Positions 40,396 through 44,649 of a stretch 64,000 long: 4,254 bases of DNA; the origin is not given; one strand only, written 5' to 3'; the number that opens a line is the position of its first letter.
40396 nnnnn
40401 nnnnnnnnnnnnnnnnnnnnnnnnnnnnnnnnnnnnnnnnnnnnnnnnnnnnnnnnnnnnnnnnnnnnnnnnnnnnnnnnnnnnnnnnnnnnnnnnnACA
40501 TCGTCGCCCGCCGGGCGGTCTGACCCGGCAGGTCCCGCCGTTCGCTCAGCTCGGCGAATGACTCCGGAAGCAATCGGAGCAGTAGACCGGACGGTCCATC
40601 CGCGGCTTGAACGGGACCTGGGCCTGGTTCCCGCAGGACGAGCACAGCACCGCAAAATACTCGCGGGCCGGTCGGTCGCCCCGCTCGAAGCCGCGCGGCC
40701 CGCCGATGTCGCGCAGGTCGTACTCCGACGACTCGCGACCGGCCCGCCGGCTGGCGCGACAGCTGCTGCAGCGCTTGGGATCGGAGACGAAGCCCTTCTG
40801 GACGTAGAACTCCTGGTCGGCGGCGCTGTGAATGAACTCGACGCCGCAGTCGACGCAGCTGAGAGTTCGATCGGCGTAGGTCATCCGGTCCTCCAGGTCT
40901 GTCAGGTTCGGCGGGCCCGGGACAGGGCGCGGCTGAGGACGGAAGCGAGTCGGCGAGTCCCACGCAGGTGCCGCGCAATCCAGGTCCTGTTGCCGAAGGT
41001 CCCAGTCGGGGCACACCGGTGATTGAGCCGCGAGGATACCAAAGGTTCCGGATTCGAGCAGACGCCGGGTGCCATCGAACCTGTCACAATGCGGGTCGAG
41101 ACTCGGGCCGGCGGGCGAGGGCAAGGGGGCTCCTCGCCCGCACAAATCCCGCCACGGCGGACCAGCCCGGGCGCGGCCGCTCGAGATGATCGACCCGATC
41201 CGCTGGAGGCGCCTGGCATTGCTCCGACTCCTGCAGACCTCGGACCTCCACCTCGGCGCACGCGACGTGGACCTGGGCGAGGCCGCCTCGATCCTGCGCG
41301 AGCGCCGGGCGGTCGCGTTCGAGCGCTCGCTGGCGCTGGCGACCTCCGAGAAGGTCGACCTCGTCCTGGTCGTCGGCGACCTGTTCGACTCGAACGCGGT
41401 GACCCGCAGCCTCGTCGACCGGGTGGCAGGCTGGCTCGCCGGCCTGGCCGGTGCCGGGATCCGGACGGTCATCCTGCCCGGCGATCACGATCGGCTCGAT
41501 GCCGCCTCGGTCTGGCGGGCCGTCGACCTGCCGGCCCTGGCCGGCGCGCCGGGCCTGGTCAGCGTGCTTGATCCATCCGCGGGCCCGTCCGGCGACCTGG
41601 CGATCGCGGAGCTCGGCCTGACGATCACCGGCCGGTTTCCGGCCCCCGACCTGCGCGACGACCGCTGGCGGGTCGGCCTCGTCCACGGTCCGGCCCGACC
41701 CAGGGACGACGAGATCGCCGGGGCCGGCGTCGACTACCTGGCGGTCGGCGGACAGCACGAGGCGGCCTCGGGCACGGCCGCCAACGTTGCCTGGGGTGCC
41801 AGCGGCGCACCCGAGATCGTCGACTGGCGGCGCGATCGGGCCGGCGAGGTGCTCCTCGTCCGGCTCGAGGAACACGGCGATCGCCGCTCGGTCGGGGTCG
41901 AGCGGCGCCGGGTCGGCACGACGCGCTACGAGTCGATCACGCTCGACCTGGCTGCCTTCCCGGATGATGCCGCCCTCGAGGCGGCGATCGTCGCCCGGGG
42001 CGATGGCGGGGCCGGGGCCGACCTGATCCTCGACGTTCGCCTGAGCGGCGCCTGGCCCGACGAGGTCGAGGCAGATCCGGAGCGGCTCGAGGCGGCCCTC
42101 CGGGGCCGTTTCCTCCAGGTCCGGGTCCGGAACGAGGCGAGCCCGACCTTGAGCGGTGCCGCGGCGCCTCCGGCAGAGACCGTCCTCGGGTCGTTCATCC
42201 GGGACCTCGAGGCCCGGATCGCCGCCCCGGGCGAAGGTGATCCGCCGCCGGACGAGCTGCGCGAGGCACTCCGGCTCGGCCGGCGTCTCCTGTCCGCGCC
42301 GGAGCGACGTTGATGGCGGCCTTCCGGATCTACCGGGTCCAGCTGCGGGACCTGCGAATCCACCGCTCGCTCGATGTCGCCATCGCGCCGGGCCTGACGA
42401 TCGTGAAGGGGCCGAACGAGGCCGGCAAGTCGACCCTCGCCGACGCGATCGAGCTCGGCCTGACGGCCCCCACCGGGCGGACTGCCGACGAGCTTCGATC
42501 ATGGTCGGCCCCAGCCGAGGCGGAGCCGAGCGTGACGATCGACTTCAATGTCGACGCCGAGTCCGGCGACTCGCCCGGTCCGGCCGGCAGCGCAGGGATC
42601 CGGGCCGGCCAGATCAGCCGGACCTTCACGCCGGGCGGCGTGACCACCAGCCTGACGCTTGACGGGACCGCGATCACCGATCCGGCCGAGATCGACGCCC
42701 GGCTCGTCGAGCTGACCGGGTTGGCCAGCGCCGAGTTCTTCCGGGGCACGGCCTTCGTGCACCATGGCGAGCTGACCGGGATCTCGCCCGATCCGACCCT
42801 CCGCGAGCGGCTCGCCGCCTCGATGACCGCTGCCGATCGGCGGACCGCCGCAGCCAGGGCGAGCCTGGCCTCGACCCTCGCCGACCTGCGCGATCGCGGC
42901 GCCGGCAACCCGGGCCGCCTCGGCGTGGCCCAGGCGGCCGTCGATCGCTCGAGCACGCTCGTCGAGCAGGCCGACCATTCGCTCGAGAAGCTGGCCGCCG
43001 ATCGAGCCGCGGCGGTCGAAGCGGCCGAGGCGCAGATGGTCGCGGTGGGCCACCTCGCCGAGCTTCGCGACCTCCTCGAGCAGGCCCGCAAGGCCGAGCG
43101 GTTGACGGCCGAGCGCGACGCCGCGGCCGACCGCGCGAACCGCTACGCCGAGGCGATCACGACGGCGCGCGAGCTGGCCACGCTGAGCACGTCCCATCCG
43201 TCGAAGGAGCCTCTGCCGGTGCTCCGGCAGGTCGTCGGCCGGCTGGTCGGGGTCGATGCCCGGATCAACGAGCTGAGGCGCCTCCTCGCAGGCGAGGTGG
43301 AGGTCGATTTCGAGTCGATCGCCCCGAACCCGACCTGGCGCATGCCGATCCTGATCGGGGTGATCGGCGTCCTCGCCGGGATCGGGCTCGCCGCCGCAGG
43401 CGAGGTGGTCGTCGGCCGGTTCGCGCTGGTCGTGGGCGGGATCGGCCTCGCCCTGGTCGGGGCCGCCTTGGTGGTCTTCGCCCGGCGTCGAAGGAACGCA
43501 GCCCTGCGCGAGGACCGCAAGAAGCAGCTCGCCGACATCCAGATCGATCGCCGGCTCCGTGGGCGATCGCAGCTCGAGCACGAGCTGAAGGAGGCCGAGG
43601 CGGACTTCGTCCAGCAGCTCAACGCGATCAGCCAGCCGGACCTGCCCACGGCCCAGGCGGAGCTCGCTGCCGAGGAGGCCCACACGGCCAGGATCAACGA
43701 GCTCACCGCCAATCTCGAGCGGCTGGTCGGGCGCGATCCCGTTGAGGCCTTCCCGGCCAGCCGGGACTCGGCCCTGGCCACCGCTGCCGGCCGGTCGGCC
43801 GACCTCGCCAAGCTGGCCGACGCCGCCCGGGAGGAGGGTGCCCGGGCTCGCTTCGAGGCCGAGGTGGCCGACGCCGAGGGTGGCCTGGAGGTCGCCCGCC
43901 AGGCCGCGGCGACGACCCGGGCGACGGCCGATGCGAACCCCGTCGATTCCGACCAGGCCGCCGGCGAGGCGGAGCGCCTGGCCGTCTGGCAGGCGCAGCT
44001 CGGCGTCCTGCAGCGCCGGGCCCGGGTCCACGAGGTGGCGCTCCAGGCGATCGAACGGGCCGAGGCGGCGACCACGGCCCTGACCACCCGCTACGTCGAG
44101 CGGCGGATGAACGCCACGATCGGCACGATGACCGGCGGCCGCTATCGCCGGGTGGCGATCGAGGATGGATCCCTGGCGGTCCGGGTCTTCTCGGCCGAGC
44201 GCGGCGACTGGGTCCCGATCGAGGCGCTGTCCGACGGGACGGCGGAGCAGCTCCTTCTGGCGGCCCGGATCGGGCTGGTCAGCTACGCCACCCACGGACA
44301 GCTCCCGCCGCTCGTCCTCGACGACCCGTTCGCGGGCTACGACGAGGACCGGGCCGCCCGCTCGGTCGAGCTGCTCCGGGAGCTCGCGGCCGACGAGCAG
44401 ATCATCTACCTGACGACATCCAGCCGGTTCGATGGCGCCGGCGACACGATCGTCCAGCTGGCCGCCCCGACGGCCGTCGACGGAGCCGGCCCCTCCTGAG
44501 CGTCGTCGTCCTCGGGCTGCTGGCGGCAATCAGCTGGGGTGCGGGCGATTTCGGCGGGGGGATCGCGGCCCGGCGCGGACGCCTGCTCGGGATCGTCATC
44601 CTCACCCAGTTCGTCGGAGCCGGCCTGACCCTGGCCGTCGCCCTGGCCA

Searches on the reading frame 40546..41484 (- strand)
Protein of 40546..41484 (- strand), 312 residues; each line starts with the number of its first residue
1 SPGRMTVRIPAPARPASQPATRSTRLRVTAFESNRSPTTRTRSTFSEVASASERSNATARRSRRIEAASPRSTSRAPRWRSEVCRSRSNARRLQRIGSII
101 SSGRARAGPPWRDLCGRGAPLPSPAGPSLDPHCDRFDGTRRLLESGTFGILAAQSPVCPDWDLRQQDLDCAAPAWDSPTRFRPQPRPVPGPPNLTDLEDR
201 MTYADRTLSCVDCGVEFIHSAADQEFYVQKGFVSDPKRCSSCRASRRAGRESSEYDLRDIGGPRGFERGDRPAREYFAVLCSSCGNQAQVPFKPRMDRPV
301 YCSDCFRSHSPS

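Call 46: search_protein_families(library=pfam, proteins=[window:40546-41484:-], max_evalue=0.001)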
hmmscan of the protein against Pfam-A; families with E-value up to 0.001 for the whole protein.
window:40546-41484:- (312 aa): 2 families
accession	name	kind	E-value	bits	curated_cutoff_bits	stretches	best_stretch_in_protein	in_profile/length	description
PF23477.1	zf_Tbcl_2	-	1.7e-17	63.3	27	1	274-309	1-36/37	Probable treble clef zinc finger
PF13451.12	zf_Tbcl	-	6.3e-17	61.7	24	1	205-249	2-46/48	Probable treble clef domain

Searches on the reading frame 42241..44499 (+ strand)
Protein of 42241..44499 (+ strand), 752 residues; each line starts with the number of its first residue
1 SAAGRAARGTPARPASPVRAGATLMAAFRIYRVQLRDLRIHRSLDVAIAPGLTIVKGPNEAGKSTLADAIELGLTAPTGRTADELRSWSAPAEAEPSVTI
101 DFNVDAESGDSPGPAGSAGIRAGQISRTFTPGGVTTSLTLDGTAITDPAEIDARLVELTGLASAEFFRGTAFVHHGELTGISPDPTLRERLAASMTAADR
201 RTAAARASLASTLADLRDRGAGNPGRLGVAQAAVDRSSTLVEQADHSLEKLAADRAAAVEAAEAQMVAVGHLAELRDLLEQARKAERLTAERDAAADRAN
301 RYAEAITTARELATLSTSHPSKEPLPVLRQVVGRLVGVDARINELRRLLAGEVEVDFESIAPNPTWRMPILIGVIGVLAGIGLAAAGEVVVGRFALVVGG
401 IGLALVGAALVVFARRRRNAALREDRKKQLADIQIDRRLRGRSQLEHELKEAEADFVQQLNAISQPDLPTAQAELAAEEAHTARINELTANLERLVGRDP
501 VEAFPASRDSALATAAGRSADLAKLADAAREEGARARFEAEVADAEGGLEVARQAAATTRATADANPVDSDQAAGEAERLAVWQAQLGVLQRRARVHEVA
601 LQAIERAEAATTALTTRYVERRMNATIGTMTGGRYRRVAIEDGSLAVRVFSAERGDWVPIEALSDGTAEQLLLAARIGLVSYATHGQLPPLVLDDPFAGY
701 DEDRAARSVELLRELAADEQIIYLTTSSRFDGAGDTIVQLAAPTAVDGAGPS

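Call 45: search_protein_families(library=pfam, proteins=[window:42241-44499:+], max_evalue=0.001)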
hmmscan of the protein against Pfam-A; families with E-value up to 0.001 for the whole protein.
window:42241-44499:+ (752 aa): 5 families
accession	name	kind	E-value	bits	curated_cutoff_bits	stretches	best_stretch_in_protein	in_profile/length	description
PF13476.12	AAA_23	-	4.1e-09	37.8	27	1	32-84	1-53/201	AAA domain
PF02463.25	SMC_N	-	6.2e-06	26.2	40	1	32-739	4-210/220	RecF/RecN/SMC N terminal domain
PF13304.12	AAA_21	-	5.6e-05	23.8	27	0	52-74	1-23/304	AAA domain, putative AbiEii toxin, Type IV TA system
PF13514.12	AAA_27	-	9.9e-05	22.4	22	1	43-71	18-47/206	AAA domain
PF13555.12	AAA_29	-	0.0002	21.5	27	1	48-78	19-50/61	P-loop containing region of AAA domain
